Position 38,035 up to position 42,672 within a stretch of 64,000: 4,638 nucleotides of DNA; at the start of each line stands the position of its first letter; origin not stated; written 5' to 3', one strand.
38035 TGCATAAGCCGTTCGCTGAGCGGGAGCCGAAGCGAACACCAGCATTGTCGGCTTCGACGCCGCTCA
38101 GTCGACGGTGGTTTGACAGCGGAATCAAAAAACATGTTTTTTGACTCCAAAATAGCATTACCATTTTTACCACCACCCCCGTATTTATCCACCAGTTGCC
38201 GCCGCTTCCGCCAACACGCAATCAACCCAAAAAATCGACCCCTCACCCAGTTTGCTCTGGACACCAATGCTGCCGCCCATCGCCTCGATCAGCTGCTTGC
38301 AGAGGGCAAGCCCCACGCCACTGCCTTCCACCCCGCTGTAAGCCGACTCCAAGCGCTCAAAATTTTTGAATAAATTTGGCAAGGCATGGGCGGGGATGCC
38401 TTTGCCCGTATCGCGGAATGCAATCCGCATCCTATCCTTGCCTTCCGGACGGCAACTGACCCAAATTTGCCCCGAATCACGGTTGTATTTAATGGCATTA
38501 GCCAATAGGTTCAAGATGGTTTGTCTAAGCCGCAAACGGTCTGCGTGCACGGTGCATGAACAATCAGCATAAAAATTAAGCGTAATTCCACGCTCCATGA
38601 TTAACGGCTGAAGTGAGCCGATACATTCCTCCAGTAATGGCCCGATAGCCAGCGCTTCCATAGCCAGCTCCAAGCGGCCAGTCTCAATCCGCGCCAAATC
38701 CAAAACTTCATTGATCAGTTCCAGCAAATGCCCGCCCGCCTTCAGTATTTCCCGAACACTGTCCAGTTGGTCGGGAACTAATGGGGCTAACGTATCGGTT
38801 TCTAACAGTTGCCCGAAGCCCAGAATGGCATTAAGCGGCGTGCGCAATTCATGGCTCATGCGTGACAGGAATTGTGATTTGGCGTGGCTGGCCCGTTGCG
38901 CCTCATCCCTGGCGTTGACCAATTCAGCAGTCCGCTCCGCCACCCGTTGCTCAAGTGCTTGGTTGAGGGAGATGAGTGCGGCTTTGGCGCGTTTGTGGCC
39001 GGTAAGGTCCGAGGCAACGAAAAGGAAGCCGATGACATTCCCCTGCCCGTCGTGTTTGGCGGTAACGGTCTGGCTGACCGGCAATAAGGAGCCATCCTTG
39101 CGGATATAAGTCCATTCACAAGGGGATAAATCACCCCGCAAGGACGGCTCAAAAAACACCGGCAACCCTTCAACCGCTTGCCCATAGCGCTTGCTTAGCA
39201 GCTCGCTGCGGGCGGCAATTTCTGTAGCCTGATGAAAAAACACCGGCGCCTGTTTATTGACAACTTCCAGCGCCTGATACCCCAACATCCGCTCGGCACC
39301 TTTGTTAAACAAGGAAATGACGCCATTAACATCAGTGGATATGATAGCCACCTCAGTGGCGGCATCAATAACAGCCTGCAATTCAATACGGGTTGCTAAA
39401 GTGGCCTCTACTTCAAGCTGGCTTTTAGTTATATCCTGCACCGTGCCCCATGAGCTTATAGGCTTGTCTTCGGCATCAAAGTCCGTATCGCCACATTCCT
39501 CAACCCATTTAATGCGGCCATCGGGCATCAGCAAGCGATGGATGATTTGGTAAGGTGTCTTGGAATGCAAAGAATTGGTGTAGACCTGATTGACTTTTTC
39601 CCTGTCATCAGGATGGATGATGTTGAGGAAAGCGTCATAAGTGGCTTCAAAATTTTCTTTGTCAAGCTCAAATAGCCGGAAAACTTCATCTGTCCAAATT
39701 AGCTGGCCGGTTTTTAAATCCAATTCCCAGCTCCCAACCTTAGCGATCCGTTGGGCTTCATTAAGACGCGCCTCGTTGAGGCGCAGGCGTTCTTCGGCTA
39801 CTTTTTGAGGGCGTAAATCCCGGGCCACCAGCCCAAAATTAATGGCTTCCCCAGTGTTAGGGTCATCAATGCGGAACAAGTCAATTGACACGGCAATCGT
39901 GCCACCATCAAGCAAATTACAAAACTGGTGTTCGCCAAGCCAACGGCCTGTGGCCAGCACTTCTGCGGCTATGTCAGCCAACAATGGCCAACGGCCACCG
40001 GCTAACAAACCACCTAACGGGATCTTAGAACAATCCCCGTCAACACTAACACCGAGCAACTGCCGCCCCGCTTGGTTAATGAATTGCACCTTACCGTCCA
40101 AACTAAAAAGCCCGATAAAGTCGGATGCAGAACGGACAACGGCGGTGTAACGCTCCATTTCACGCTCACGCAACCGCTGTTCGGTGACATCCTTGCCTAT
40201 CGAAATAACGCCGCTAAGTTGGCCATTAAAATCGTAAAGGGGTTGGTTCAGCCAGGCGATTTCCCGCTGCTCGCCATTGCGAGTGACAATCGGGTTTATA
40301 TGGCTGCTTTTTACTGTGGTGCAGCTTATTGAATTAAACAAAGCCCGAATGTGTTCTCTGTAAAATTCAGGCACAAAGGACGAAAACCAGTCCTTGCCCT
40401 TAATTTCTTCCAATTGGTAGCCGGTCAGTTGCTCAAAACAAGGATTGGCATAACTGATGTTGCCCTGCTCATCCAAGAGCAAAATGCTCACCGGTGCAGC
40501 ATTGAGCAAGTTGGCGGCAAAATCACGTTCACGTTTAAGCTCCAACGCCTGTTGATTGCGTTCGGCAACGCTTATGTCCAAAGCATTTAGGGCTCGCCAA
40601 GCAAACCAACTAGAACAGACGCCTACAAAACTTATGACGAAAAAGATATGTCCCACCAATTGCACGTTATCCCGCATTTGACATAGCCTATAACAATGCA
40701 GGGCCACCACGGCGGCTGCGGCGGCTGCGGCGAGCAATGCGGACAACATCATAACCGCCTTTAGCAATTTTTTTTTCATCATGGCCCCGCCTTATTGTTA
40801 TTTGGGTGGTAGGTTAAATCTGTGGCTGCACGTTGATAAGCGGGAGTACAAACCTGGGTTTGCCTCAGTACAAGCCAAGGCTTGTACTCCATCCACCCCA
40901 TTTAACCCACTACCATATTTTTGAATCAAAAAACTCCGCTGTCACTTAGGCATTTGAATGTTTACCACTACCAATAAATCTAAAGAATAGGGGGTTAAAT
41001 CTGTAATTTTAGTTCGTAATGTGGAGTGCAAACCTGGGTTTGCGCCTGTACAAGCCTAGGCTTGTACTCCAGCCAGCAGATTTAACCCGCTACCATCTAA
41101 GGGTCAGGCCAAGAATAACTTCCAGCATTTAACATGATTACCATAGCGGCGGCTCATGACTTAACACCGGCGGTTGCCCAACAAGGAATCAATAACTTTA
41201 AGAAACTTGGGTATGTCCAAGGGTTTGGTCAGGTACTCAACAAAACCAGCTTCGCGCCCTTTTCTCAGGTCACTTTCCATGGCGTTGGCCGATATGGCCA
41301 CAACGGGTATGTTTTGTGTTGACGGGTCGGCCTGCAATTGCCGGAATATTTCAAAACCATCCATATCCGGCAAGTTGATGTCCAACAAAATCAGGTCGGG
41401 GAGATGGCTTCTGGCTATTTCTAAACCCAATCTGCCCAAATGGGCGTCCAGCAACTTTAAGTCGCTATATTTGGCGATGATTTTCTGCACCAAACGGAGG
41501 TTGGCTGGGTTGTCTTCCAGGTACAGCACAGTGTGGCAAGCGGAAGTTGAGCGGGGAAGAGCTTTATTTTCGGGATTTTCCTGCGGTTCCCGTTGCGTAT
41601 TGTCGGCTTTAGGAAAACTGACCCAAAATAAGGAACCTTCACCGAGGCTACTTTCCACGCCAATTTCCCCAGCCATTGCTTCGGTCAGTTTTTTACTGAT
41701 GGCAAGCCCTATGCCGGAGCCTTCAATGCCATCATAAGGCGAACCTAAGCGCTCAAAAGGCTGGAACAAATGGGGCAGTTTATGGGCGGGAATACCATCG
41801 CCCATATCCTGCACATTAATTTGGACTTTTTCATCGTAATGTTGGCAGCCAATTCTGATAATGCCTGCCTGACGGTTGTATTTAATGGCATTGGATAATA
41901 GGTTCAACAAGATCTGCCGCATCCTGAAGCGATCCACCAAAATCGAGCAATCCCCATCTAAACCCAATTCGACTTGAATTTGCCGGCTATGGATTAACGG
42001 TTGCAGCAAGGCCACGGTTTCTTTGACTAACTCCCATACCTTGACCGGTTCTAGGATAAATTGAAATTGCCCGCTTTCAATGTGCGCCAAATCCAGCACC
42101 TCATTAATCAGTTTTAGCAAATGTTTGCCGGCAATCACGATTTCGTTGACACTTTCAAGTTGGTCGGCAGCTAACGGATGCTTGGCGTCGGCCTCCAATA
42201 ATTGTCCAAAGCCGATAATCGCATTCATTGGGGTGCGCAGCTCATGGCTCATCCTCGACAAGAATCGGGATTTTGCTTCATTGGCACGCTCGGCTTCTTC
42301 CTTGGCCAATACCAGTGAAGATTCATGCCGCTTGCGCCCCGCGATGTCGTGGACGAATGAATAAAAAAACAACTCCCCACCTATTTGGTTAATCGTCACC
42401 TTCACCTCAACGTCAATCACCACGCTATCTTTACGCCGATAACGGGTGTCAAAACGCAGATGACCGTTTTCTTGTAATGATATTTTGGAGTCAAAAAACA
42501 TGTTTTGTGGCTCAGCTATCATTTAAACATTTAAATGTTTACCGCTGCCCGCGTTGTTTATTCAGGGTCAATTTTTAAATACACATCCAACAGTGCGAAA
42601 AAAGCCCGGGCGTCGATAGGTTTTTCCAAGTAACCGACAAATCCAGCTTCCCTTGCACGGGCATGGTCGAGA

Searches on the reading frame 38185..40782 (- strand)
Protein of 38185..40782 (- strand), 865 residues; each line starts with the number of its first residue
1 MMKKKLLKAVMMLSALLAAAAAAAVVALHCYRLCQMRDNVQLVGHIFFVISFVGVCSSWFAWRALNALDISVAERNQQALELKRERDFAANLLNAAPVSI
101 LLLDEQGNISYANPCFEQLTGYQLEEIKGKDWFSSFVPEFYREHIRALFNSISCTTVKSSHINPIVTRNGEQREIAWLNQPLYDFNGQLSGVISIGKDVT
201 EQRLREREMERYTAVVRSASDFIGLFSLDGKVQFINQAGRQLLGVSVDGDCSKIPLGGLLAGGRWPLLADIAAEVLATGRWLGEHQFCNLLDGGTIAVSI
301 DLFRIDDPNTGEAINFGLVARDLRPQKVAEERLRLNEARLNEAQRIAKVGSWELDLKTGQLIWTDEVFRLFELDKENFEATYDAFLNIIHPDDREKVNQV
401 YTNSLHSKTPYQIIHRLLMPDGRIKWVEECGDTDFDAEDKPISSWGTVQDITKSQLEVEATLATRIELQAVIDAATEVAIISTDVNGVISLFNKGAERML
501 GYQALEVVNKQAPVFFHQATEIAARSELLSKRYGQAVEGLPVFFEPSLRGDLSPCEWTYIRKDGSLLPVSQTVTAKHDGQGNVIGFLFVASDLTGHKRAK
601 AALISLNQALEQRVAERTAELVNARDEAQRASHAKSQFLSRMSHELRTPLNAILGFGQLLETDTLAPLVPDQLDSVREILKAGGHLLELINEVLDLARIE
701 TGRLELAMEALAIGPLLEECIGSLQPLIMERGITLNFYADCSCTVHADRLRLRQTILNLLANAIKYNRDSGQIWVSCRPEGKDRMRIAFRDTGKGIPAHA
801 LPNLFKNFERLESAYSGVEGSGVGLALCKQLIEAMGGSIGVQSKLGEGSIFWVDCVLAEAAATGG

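Call 5: search_protein_families(library=pfam, proteins=[window:38185-40782:-], max_evalue=0.01)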
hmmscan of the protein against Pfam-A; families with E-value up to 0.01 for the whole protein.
window:38185-40782:- (865 aa): 8 families
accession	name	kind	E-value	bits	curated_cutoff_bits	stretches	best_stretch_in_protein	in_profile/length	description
PF00989.32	PAS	-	8.3e-35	119.7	22.6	3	91-199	5-113/113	PAS fold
PF08447.18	PAS_3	-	2e-27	95.7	25.6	2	362-446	3-87/89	PAS fold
PF02518.31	HATPase_c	-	3.1e-26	92.4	26.4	1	748-853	2-105/111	Histidine kinase-, DNA gyrase B-, and HSP90-like ATPase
PF13426.13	PAS_9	-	2e-23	83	27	2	478-594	2-102/103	PAS domain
PF08448.16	PAS_4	-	8.6e-21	74.7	23.1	1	93-203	1-109/110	PAS fold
PF00512.31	HisKA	-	1.9e-18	66.7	26.9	1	634-702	1-66/66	His Kinase A (phospho-acceptor) domain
PF13188.13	PAS_8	-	7.8e-18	64.1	21.8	1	91-141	5-55/65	PAS domain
PF24820.1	Diguanyl_cycl_sensor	-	2.4e-06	27.9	28.1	1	99-155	8-63/109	Diguanylate cyclase-like sensor domain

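Call 14: search_protein_families(library=ncbifam, proteins=[window:38185-40782:-], max_evalue=0.001)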
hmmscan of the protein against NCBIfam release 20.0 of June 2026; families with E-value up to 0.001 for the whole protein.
window:38185-40782:- (865 aa): 85 families (the best 25 are shown)
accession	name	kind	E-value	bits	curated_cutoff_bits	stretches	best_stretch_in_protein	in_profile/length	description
NF047874.1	MASE3_PAS_HK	subfamily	2.8e-61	208.1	560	2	585-854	367-622/655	MASE3 domain-containing sensor histidine kinase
TIGR02956.1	TMAO_torS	equivalog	2.9e-60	204.4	676.5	1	607-861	422-686/967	TMAO reductase system sensor histidine kinase/response regulator TorS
NF046044.1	PnpS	equivalog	7.5e-56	189.8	400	2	627-853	162-387/390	two-component system histidine kinase PnpS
NF011874.0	PRK15347.1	equivalog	8.6e-54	182.9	852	1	608-859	371-616/921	two component system sensor kinase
NF008302.0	PRK11091.1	equivalog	1.4e-52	178.9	838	2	623-857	271-505/779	aerobic respiration two-component sensor histidine kinase ArcB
NF041947.1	LuxQ_Vibrio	equivalog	1.1e-48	165.8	1200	1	622-857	459-696/843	quorum-sensing autoinducer 2 sensor kinase/phosphatase LuxQ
NF008318.0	PRK11107.1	equivalog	2.5e-48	164.9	890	1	605-858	264-519/920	two-component sensor histidine kinase BarA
TIGR02966.1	phoR_proteo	equivalog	4.2e-48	164.1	334.2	1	617-853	94-331/333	phosphate regulon sensor histidine kinase PhoR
TIGR00229.1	sensory_box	domain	3.1e-46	156.6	22.9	3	90-208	8-125/126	PAS domain S-box protein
NF038297.2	hybrid_HK_HrmK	equivalog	3.8e-45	154.6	725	1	597-853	199-453/607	hybrid histidine kinase/response regulator HrmK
NF041880.1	EPS_EpsF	equivalog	9.7e-45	153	900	2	627-853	266-489/492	response regulator EpsF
NF041593.1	histid_kinase_PdhS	equivalog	9.4e-44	149.6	2000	1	618-850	785-1028/1041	cell-division control histidine kinase PdhS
NF008543.0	PRK11466.1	equivalog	6.8e-43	146.6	982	1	606-861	408-666/914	TMAO reductase system sensor histidine kinase/response regulator TorS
NF052573.1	HisKinEspAMyxo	equivalog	2.2e-42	145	1400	2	331-859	123-613/755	serine histidine kinase EspA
NF041777.1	sens_FixL_Rhizob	equivalog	2.4e-40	138.6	850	1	348-853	6-477/485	sensor protein FixL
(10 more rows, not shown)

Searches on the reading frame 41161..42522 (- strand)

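Call 5: search_protein_families(library=pfam, proteins=[window:41161-42522:-], max_evalue=0.01)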
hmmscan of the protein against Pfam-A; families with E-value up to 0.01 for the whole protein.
window:41161-42522:- (453 aa): 4 families
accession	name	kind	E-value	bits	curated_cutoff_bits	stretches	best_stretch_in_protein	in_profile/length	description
PF02518.31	HATPase_c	-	1.6e-25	90.1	26.4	1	197-306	2-110/111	Histidine kinase-, DNA gyrase B-, and HSP90-like ATPase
PF00072.30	Response_reg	-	2.7e-21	76.2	30.2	1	332-444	1-110/111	Response regulator receiver domain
PF00512.31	HisKA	-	5.7e-18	65.2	26.9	1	83-151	1-66/66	His Kinase A (phospho-acceptor) domain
PF13581.12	HATPase_c_2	-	0.00039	20.9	27.4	1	208-283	39-112/127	Histidine kinase-like ATPase domain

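Call 14: search_protein_families(library=ncbifam, proteins=[window:41161-42522:-], max_evalue=0.001)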
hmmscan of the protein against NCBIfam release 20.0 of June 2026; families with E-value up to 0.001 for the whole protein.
window:41161-42522:- (453 aa): 149 families (the best 25 are shown)
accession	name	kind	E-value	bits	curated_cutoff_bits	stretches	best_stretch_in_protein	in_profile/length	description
TIGR02956.1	TMAO_torS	equivalog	1.1e-84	285.3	676.5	1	72-448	452-820/967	TMAO reductase system sensor histidine kinase/response regulator TorS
NF038297.2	hybrid_HK_HrmK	equivalog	1.3e-75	255.3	725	1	60-444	211-604/607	hybrid histidine kinase/response regulator HrmK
NF008318.0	PRK11107.1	equivalog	1.6e-69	235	890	2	70-319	279-531/920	two-component sensor histidine kinase BarA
NF011874.0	PRK15347.1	equivalog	3e-68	230.7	852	2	69-312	383-621/921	two component system sensor kinase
NF041947.1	LuxQ_Vibrio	equivalog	3.7e-68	230.2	1200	1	71-436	459-827/843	quorum-sensing autoinducer 2 sensor kinase/phosphatase LuxQ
NF008302.0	PRK11091.1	equivalog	1.1e-66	225.6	838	1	45-448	251-643/779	aerobic respiration two-component sensor histidine kinase ArcB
NF008099.0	PRK10841.1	equivalog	1.5e-55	188.5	920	2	58-314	444-701/949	two-component system sensor histidine kinase RcsC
NF047874.1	MASE3_PAS_HK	subfamily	5.6e-55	187.3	560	1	21-318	336-637/655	MASE3 domain-containing sensor histidine kinase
NF008543.0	PRK11466.1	equivalog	1.1e-53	182.4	982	1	73-443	433-793/914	TMAO reductase system sensor histidine kinase/response regulator TorS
NF045901.1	HisKinLetSLeg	equivalog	7.8e-51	173.1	1650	2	69-302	278-515/906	two-component system sensor histidine kinase LetS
NF046044.1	PnpS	equivalog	1e-50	172.9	400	1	76-304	162-390/390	two-component system histidine kinase PnpS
NF041832.1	near_NosP_CTERM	subfamily_domain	3.4e-50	171.2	400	1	78-441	1-363/370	NahK/ErcS family hybrid sensor histidine kinase/response regulator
NF041880.1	EPS_EpsF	equivalog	7.4e-45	153.3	900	2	75-304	265-492/492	response regulator EpsF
TIGR02966.1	phoR_proteo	equivalog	9.6e-44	149.7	334.2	1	70-303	98-333/333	phosphate regulon sensor histidine kinase PhoR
NF050805.1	CellDivHKDivJCaul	equivalog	1.3e-43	149.1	1000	1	40-304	255-519/531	cell cycle sensor histidine kinase DivJ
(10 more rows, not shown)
